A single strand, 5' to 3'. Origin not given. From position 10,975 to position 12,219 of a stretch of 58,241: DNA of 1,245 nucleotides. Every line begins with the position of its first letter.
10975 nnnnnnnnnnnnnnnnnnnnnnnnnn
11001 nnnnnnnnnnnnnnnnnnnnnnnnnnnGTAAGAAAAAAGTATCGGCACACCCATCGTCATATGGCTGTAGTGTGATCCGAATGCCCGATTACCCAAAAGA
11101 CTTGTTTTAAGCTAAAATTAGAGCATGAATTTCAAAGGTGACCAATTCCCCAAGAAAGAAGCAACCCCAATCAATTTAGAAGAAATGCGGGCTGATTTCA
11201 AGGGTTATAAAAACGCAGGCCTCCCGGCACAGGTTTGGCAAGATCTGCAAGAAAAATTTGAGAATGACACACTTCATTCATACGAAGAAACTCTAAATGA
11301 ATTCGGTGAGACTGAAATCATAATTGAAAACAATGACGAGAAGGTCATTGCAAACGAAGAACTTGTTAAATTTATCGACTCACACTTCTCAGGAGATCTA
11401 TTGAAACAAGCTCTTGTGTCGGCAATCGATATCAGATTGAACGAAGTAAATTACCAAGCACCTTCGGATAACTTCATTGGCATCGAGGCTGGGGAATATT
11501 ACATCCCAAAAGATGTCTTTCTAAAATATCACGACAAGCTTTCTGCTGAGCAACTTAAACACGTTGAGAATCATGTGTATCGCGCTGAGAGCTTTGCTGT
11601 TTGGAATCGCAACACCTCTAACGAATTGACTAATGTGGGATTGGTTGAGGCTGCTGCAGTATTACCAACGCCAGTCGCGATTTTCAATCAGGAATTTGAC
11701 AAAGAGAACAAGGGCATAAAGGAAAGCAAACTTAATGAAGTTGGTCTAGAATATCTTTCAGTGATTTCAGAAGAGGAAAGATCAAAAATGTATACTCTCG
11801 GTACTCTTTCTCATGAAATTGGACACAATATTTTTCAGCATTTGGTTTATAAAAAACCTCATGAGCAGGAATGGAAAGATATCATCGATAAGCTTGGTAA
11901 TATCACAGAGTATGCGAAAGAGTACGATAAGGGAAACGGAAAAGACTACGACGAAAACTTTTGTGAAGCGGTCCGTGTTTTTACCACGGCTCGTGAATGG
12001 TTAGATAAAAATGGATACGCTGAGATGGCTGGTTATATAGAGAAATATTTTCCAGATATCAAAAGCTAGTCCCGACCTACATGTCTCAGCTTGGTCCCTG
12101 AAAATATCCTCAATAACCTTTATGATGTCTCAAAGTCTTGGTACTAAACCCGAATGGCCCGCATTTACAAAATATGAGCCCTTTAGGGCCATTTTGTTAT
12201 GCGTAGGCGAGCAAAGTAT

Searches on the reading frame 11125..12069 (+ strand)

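Call 69: search_protein_families(library=pfam, proteins=[window:11125-12069:+], max_evalue=0.01)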
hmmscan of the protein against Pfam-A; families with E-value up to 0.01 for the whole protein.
window:11125-12069:+ (314 aa): 1 family
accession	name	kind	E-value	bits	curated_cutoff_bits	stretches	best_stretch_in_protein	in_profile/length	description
PF10263.15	SprT-like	-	0.0014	18.9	25.6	1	218-260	55-98/108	SprT-like family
